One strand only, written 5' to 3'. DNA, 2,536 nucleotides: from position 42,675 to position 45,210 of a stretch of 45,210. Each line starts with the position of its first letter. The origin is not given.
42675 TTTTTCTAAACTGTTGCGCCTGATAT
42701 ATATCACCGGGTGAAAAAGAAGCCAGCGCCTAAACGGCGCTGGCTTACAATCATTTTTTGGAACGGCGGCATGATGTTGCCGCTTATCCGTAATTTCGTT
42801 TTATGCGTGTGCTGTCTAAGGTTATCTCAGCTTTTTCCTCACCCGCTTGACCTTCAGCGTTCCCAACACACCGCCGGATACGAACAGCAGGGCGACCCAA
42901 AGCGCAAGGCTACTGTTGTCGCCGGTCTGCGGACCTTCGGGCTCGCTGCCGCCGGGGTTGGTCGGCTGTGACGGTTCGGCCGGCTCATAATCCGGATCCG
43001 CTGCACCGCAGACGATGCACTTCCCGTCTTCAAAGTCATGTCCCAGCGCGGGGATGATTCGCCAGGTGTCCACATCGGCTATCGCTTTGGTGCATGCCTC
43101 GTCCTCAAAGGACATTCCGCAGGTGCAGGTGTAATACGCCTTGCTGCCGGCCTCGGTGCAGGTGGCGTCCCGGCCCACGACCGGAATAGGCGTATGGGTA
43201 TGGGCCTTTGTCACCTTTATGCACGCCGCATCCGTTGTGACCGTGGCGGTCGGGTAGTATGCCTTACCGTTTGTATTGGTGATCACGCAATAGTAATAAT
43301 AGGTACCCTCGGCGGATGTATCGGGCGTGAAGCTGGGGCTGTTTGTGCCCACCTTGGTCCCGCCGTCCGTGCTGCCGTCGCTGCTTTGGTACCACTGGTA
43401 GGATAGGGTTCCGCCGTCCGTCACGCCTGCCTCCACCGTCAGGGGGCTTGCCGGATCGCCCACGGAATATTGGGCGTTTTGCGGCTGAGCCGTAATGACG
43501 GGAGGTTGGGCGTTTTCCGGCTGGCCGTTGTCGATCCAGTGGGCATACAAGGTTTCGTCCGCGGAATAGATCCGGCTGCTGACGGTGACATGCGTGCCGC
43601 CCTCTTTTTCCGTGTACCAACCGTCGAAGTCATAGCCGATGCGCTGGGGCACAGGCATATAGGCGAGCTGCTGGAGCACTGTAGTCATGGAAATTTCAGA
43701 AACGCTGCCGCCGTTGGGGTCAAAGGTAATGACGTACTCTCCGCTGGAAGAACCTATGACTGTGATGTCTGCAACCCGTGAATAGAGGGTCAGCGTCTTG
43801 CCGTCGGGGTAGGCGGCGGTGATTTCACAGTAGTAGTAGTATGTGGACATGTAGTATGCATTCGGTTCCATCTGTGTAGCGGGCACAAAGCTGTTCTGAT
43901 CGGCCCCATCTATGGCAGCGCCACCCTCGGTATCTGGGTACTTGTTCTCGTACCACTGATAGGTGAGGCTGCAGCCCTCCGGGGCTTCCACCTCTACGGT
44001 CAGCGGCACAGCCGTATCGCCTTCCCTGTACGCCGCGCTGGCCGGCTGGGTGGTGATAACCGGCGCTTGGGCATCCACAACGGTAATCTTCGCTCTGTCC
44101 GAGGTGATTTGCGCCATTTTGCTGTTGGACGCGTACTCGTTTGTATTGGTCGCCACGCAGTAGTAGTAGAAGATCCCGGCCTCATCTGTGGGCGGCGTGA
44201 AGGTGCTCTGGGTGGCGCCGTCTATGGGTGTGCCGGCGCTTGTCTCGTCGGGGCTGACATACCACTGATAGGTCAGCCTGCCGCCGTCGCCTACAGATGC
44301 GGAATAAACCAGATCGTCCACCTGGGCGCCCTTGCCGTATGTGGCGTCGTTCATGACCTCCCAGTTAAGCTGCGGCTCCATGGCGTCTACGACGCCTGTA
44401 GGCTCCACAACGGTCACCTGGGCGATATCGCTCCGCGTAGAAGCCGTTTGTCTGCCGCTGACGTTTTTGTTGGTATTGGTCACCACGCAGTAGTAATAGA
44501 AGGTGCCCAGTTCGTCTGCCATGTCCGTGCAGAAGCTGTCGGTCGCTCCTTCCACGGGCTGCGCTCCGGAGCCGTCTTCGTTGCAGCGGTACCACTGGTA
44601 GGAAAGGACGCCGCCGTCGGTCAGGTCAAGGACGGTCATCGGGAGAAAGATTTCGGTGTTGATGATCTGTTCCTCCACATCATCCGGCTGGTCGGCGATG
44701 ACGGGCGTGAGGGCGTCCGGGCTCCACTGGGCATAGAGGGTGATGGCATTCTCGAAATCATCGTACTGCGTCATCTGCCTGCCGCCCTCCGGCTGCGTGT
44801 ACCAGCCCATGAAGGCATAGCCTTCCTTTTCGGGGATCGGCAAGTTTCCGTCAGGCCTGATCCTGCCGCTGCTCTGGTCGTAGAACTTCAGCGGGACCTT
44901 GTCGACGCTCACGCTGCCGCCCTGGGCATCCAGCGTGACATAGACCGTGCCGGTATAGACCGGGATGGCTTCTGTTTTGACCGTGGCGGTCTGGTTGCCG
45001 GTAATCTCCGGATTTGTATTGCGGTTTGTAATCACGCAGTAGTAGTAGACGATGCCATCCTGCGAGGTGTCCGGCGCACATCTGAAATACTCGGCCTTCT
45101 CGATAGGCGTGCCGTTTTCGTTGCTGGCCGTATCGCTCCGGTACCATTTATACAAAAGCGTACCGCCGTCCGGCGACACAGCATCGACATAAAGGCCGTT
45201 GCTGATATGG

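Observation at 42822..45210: Giant sortase-substrate surface protein: Ig-like repeats, Listeria-Bacteroides repeats and a Cys-rich C-terminal module with a non-canonical xPQTG sorting signal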

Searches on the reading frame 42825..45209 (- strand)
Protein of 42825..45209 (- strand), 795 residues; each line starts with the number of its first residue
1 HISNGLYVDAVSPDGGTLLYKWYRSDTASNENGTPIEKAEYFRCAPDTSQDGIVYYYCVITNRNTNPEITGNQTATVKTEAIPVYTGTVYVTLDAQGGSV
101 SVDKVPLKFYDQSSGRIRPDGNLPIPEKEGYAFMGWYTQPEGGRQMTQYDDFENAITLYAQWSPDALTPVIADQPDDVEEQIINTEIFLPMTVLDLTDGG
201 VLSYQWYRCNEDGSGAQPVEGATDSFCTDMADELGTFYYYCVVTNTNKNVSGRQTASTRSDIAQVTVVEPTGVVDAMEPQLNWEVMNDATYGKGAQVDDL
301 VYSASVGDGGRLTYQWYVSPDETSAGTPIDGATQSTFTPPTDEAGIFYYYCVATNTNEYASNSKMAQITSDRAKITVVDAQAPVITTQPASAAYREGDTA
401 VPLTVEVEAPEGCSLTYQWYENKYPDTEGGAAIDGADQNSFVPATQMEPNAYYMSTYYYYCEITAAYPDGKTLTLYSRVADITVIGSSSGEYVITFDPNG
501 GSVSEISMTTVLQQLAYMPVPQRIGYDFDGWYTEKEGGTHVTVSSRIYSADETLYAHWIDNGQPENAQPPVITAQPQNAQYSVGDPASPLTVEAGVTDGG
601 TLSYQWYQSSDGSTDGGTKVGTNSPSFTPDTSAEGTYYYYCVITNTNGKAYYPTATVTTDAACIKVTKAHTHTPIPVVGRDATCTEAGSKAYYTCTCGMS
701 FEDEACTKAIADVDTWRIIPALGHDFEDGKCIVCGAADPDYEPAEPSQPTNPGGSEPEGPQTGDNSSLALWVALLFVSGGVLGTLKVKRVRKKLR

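Call 6: search_protein_families(library=pfam, proteins=[window:42825-45209:-], max_evalue=1)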
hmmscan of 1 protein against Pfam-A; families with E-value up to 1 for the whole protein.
window:42825-45209:- (795 aa): 6 families
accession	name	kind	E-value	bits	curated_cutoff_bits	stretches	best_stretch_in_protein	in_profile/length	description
PF09479.16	Flg_new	-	9.4e-26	90.2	27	2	492-557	1-65/65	Listeria-Bacteroides repeat domain (List_Bact_rpt)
PF13927.12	Ig_3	-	8.1e-09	36.3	30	2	569-645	1-78/78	Immunoglobulin domain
PF16709.11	SCAB-Ig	-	1e-06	29.1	27.6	0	308-345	24-61/98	Ig domain of plant-specific actin-binding protein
PF00746.26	Gram_pos_anchor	-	0.12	12.8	20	1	760-791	10-41/43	LPXTG cell wall anchor motif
PF22352.2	K319L-like_PKD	-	0.37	11.3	27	1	583-658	7-83/84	K319L-like, PKD domain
PF04500.22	FLYWCH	-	0.54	10.9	23.6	0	613-672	4-62/62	FLYWCH zinc finger domain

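Call 7: search_protein_families(library=ncbifam, proteins=[window:42825-45209:-], max_evalue=1)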
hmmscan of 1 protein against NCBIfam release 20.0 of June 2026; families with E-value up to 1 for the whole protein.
window:42825-45209:- (795 aa): 5 families
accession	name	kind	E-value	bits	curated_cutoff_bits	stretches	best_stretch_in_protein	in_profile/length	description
TIGR02543.1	List_Bact_rpt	repeat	3.5e-11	43.3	20.95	2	521-558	1-40/44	TIGR02543 family repeat protein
NF052328.1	NeuramTDE0471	equivalog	5.2e-09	35.3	900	2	492-565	47-123/538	neuraminidase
TIGR01167.1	LPXTG_anchor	domain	0.0059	17.2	15.9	1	760-789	3-33/34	LPXTG cell wall anchor domain-containing protein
TIGR03063.1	srtB_target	domain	0.007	16.3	18.15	1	760-782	2-24/29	sortase B protein-sorting domain-containing protein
NF038042.1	actinodefensin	subfamily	0.36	11.4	65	0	26-48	18-40/69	actinodefensin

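Call 8: find_homologous_proteins(query=window:42825-45209:-, max_evalue=0.00001)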
Query window:42825-45209:- (795 aa): 349 proteins with E <= 0.00001 among 8000 candidates; the best 120 are listed.
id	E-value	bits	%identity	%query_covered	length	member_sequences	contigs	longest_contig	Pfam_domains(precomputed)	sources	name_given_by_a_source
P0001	6.1e-241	820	85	54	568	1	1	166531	PF09479.17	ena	-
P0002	1.1e-228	780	86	37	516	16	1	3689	PF09479.17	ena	-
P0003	1.4e-161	558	32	53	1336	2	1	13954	PF07679.23,PF13895.13,PF07686.24,PF17642.7,PF13927.13,PF19081.7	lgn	-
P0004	1.2e-157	545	34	84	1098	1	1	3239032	PF13927.13,PF19081.7,PF16709.12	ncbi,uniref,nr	ncbi:hypothetical protein K7I13_04850 [Brucepastera parasyntrophica]|uniref:beta strand repeat-conta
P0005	1.9e-136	475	45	24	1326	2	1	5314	PF09479.17,PF18998.7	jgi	jgi:uncharacterized repeat protein (TIGR02543 family)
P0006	6.4e-128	446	29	86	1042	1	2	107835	PF07679.23,PF13895.13,PF07686.24,PF13927.13,PF25609.1,PF16709.12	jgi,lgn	jgi:hypothetical protein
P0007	4.0e-124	434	28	86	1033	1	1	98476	PF07679.23,PF13895.13,PF13927.13,PF16709.12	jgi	jgi:hypothetical protein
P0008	1.2e-121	426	29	79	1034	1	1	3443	PF07679.23,PF13895.13,PF07686.24,PF13927.13,PF12904.14,PF16709.12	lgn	-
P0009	8.6e-116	406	35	40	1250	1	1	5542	PF21027.4,PF13895.13,PF22352.3,PF22847.3,PF07686.24,PF13927.13,PF19081.7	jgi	jgi:hypothetical protein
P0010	3.8e-115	404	35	59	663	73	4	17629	PF16709.12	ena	-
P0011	1.5e-112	396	33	57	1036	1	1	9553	PF07679.23,PF13895.13,PF13927.13,PF19081.7,PF16709.12,PF22854.3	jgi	jgi:hypothetical protein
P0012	1.3e-109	386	29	83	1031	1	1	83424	PF07679.23,PF13895.13,PF07686.24,PF13927.13,PF16709.12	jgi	jgi:hypothetical protein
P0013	3.6e-109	384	32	57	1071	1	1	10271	PF07679.23,PF13895.13,PF07686.24,PF13927.13,PF19081.7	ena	-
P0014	3.2e-105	371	39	37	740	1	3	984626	PF22352.3,PF13927.13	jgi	jgi:hypothetical protein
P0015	2.4e-102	362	30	80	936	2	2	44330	PF07679.23,PF13895.13,PF13927.13,PF16709.12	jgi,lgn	-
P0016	3.1e-102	362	28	83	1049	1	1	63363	PF07679.23,PF13895.13,PF13927.13,PF16709.12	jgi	jgi:hypothetical protein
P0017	5.8e-97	344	29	79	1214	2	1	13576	PF13895.13,PF22352.3,PF13927.13,PF17794.7,PF16709.12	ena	-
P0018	1.1e-95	340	36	59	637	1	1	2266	PF13927.13,PF12904.14,PF16709.12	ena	-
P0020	1.5e-93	333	33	73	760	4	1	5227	PF13927.13,PF16709.12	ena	-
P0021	1.4e-92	330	35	57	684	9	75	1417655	PF13927.13,PF16709.12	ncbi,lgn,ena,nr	ncbi:MAG TPA: hypothetical protein IAA03_05955 [Candidatus Ruminococcus avistercoris]|nr:hypothetica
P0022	2.7e-91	325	29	80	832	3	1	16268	PF09479.17,PF13895.13,PF13927.13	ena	-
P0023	4.2e-91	325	34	60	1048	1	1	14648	PF22352.3,PF22847.3,PF13927.13,PF19081.7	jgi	jgi:hypothetical protein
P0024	4.5e-89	318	29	51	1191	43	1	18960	PF07679.23,PF13895.13,PF22352.3,PF00801.27,PF13927.13,PF16709.12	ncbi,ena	-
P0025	3.2e-87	312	28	51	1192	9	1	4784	PF13895.13,PF22352.3,PF00801.27,PF13927.13,PF16709.12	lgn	-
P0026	2.4e-83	299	37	40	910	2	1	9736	PF13927.13,PF13385.14,PF20578.5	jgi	jgi:hypothetical protein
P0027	3.0e-81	292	31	69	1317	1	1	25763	PF01125.23,PF09479.17,PF13927.13,PF02368.25,PF26918.1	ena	-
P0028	1.7e-79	286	34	48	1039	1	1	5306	PF13927.13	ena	-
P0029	1.8e-76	276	29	65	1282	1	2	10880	PF21027.4,PF13895.13,PF22352.3,PF08757.18,PF13927.13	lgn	-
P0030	9.6e-76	274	35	50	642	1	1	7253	PF09479.17,PF13927.13,PF16709.12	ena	-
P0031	3.3e-75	272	40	34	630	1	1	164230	PF22352.3,PF13927.13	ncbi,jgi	ncbi:MAG: hypothetical protein ACOX8H_04375 [Ruminococcus sp.]|jgi:hypothetical protein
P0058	1.9e-71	260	31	61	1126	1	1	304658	PF07679.23,PF13927.13,PF00395.26,PF19081.7,PF16709.12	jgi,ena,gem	-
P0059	1.0e-70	257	27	66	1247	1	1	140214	PF13895.13,PF08757.18,PF13927.13,PF28276.1,PF19081.7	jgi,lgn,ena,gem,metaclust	metaclust:\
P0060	3.1e-69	252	34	64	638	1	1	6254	PF07679.23,PF13895.13,PF13927.13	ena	-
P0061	4.7e-69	252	34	63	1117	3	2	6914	PF00415.25,PF13927.13,PF13540.13,PF25390.2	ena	-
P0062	7.0e-69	251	32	61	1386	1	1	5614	PF13927.13,PF07581.18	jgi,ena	-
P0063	3.1e-68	249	27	67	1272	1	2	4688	PF13895.13,PF08757.18,PF13927.13,PF28276.1,PF19081.7,PF16709.12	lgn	-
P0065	4.1e-68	249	26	61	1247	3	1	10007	PF07679.23,PF13895.13,PF08757.18,PF13927.13,PF19081.7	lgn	-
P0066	1.2e-67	247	37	43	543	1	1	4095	PF22352.3,PF13927.13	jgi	jgi:hypothetical protein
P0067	1.5e-67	247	27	61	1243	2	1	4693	PF13895.13,PF08757.18,PF13927.13,PF28276.1,PF19081.7,PF16709.12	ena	-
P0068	1.8e-67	247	26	68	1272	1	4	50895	PF13895.13,PF08757.18,PF13927.13,PF28276.1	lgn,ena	-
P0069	2.0e-67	246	26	68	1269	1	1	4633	PF07679.23,PF13895.13,PF08757.18,PF13927.13,PF28276.1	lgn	-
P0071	1.3e-66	244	30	57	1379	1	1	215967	PF07679.23,PF13927.13,PF00963.25,PF00395.26,PF19081.7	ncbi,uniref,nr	ncbi:S-layer homology domain-containing protein [Paenibacillus turpanensis]|uniref:S-layer homology 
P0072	1.7e-66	243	28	68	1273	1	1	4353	PF07679.23,PF13895.13,PF08757.18,PF13927.13,PF19081.7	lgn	-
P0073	1.9e-66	243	38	41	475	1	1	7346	PF13927.13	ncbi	-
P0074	2.1e-64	236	31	62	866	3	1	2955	PF22352.3,PF13927.13,PF19081.7,PF16407.12,PF16709.12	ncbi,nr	ncbi:MAG: hypothetical protein PHG12_10360, partial [Sphaerochaeta sp.]|nr:hypothetical protein [Sph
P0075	4.3e-64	235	31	62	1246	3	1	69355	PF07679.23,PF13306.13,PF13927.13,PF19081.7,PF16709.12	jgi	-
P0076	5.9e-64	235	35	40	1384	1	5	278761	PF03442.21,PF13927.13,PF18998.7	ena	-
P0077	2.0e-63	233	37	38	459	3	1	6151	PF07679.23,PF13895.13,PF13927.13,PF06832.19,PF19081.7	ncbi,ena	-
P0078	2.8e-62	229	26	79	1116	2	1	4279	PF13895.13,PF22352.3,PF08757.18,PF13927.13,PF17794.7,PF16709.12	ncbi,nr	ncbi:MAG TPA: hypothetical protein DCO72_06555, partial [Ruminococcus sp.]|nr:hypothetical protein [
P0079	5.4e-62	228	30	60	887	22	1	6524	PF13927.13,PF19081.7,PF16709.12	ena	-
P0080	8.5e-62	228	29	83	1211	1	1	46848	PF07679.23,PF13927.13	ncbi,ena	-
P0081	8.8e-61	224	34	38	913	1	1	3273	PF13306.13,PF22352.3,PF13927.13,PF13855.13,PF19081.7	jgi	jgi:hypothetical protein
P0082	3.5e-60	222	31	63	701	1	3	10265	PF13895.13,PF13927.13,PF16709.12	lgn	-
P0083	4.8e-60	222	33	50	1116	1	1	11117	PF09479.17,PF13927.13,PF19081.7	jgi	jgi:uncharacterized repeat protein (TIGR02543 family)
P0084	1.9e-59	220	29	61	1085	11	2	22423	PF13895.13,PF22352.3,PF08757.18,PF13927.13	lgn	-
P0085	2.6e-59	220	28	61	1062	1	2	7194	PF13895.13,PF22352.3,PF08757.18,PF13927.13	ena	-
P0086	1.1e-57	214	36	42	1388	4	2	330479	PF03442.21,PF13927.13,PF18998.7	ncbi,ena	-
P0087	1.2e-57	214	35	42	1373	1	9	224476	PF03442.21,PF13927.13,PF18998.7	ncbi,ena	-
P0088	1.9e-57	213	28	84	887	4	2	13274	PF22352.3,PF13927.13,PF19081.7,PF16709.12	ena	-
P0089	2.3e-57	213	29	69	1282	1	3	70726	PF09479.17,PF13927.13,PF16709.12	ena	-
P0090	2.8e-57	213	33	46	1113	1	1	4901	PF09479.17,PF22352.3,PF13927.13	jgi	jgi:uncharacterized repeat protein (TIGR02543 family)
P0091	6.2e-57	212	29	61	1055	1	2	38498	PF13895.13,PF22352.3,PF08757.18,PF13927.13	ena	-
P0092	8.9e-57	211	29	61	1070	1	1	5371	PF13895.13,PF22352.3,PF08757.18,PF13927.13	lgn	-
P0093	1.1e-56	211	30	61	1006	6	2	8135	PF13895.13,PF22352.3,PF08757.18,PF13927.13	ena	-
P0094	2.8e-56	210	28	61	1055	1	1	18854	PF13895.13,PF22352.3,PF08757.18,PF13927.13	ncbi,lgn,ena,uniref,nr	ncbi:CotH kinase family protein [uncultured Treponema sp.]|uniref:CotH kinase family protein n=1 Tax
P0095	6.5e-55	205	32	56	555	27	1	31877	PF07679.23,PF13895.13,PF22352.3,PF16820.12,PF00801.27,PF13927.13,PF06832.19,PF19081.7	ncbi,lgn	ncbi:MAG: hypothetical protein ACTTGZ_06460 [Treponema sp.]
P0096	8.4e-55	205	28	61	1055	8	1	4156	PF13895.13,PF22352.3,PF08757.18,PF13927.13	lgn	-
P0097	1.8e-54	204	38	43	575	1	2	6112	PF13895.13,PF13306.13,PF13927.13,PF18998.7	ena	-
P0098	2.2e-54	203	32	67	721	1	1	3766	PF09479.17,PF13927.13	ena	-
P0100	2.7e-53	200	32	49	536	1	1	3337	PF07679.23,PF13895.13,PF13927.13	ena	-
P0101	8.8e-51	191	37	15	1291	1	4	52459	PF09479.17,PF07963.18,PF18998.7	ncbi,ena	-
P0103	2.7e-50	190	39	27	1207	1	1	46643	PF13927.13,PF18657.7,PF22359.3,PF26918.1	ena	-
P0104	9.4e-50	188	29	57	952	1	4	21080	PF13895.13,PF08757.18,PF13927.13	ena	-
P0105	9.5e-50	188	30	37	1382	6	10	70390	PF09479.17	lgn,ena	-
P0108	2.2e-48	183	34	36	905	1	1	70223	PF13927.13,PF00395.26,PF16709.12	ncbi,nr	ncbi:MAG: S-layer homology domain-containing protein, partial [Oscillospiraceae bacterium]|nr:S-laye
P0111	1.7e-43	167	37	35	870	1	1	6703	PF13927.13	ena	-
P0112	4.5e-43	166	37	36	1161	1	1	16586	PF21027.4,PF13895.13,PF13927.13,PF07581.18,PF00395.26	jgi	jgi:hypothetical protein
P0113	1.9e-42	164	34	40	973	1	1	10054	PF22352.3,PF13927.13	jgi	jgi:O-glycosyl hydrolase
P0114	1.0e-41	161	46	8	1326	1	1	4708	PF09479.17,PF18998.7,PF00395.26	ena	-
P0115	6.4e-41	159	46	8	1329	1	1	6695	PF09479.17,PF18998.7,PF00395.26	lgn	-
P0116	1.3e-40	158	46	8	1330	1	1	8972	PF09479.17,PF18998.7,PF00395.26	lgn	-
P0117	1.9e-40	157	35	12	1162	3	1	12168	PF09479.17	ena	-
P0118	3.8e-40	156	34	38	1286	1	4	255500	PF02922.25,PF00128.32,PF21331.5,PF13927.13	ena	-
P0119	3.9e-40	156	37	12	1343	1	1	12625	PF09479.17,PF18998.7,PF00395.26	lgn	-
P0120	1.8e-39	154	45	10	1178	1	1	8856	PF07714.24,PF00069.32,PF09479.17,PF03109.23,PF18998.7,PF03793.25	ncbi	-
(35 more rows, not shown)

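Call 10: find_encoding_contigs(protein=P0001, flank=10000, max_places=3)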
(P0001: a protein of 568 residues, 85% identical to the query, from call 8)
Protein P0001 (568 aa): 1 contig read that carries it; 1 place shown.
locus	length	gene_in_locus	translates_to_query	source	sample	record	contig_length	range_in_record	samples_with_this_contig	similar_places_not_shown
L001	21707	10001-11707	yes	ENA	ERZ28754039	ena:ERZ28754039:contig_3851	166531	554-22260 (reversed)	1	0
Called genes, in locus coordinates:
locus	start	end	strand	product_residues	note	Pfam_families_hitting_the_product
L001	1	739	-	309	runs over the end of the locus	-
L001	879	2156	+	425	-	PF07695:7TMR-DISM_7TM (weak), PF00512:HisKA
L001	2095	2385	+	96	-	PF02518:HATPase_c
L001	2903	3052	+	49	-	PF00486:Trans_reg_C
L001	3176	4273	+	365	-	PF00404:Dockerin_1, PF09479:Flg_new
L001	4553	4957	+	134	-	-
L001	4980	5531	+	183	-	-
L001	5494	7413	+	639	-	-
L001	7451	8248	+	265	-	-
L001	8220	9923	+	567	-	PF00963:Cohesin, PF09479:Flg_new (weak)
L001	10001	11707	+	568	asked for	PF09479:Flg_new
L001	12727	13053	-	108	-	-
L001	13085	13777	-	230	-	PF07670:Gate, PF07664:FeoB_C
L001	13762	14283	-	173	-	PF17910:FeoB_Cyto (weak)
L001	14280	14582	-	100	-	PF02421:FeoB_N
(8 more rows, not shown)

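Call 11: find_related_loci(query=window:42825-45209:-, collection=genome_contigs, flank=10000)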
Query window:42825-45209:- (795 aa) in genome_contigs; peptide patterns used: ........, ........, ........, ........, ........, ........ (x = any residue, [..] = any of these).
73 stretches matched a pattern; 41 encode a relative of the query (tblastn E <= 1e-3); 41 distinct loci.
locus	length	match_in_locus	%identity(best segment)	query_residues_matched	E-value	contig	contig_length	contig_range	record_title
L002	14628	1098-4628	86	2-793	0e+0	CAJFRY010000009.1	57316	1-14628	Candidatus Woodwardibium gallinarum isolate Chicken_20_mag_147 genome assembly, contig: MAGpy_11413_20_idba_bin_147_fasc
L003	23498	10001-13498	86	1-793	0e+0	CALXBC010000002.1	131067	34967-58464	MAG: uncultured Clostridia bacterium isolate BRZ_FG__bin60 genome assembly, contig: BRZ_FG__NODE_219_length_131067_cov_9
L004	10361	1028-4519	87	1-793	0e+0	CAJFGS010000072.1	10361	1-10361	Candidatus Avimonas merdigallinarum isolate Chicken_16_mag_116 genome assembly, contig: MAGpy_11413_16_idba_bin_116_fasc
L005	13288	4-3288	88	2-792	0e+0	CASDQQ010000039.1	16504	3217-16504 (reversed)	uncultured Eubacteriales bacterium isolate CO.T11.metabat-bins.322 genome assembly, contig: CO.T11.metabat-bins.322.fa_k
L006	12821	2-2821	88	6-795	0e+0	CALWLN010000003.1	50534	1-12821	MAG: uncultured Lachnospiraceae bacterium isolate E01__bin347 genome assembly, contig: E01__k127_4383488, whole genome s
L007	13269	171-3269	84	2-793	0e+0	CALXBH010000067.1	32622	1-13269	MAG: uncultured Clostridia bacterium isolate E0_RP0__bin102 genome assembly, contig: E0_RP0__k127_586531, whole genome s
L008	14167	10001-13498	80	2-793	0e+0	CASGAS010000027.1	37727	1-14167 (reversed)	uncultured Eubacteriales bacterium isolate T12_L3_320320_idba_bin.72 genome assembly, contig: T12_L3_320320_idba_bin.72.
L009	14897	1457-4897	80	2-792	0e+0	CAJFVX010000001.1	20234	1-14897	Candidatus Howiella intestinavium isolate Coassembly_mag_89 genome assembly, contig: MAGpy_11413_min2k_bin_89_fak87_4329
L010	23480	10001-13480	78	2-787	0e+0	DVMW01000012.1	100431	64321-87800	MAG TPA_asm: Candidatus Fimenecus excrementigallinarum isolate ChiGjej1B1-19959 ChiGjej1B1M5__C118530_L100431_SRR6323428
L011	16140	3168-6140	68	4-793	0e+0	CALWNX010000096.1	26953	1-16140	MAG: uncultured Clostridia bacterium isolate E40__bin253 genome assembly, contig: E40__k127_2108044, whole genome shotgu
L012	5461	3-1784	83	6-795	0e+0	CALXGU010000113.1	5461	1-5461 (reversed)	MAG: uncultured Clostridia bacterium isolate BRZ_FD__bin98 genome assembly, contig: BRZ_FD__NODE_18217_length_5461_cov_3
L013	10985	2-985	66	6-795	1e-132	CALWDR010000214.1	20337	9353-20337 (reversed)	MAG: uncultured Lachnospiraceae bacterium isolate E08__bin320 genome assembly, contig: E08__k127_3066472, whole genome s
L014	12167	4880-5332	33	89-644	1e-13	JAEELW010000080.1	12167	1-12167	MAG: Lachnospiraceae bacterium isolate Tb.RUG.225 k141_5322835_flag=1_multi=9.9918_len=12167, whole genome shotgun seque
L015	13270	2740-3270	47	87-558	4e-12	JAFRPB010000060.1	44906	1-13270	MAG: Clostridia bacterium isolate RGIG2671 Goat_Omasum-2__c178179, whole genome shotgun sequence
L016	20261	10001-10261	42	91-578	1e-11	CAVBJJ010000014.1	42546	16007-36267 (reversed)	bacterium isolate G02640-L1_cleanbin_000014 genome assembly, contig: Spades_G02640-L1_contig_310, whole genome shotgun s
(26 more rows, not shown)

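Call 18: search_protein_families(library=pfam, proteins=[L010:4268-13504:+], max_evalue=0.1)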
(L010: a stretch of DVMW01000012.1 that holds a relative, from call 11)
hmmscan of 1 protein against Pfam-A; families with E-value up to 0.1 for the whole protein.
L010:4268-13504:+ (3079 aa): 7 families
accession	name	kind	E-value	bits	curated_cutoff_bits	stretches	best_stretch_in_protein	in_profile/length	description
PF09479.16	Flg_new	-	5.7e-53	177.3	27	5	2631-2696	1-65/65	Listeria-Bacteroides repeat domain (List_Bact_rpt)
PF00404.24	Dockerin_1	-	5.1e-11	43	22.9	1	34-90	1-56/57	Dockerin type I domain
PF00963.24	Cohesin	-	6.4e-07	30.1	24.1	1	1805-1908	7-115/139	Cohesin domain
PF22352.2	K319L-like_PKD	-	0.00068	20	27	0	2733-2796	20-82/84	K319L-like, PKD domain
PF16709.11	SCAB-Ig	-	0.0015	19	27.6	0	2344-2393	28-77/98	Ig domain of plant-specific actin-binding protein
PF21027.3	Sde0182_C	-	0.012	16.7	27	0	1971-1993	13-35/83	Cellulose-binding protein Sde0182, C-terminal domain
PF13927.12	Ig_3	-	0.013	16.4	30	0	2708-2783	1-77/78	Immunoglobulin domain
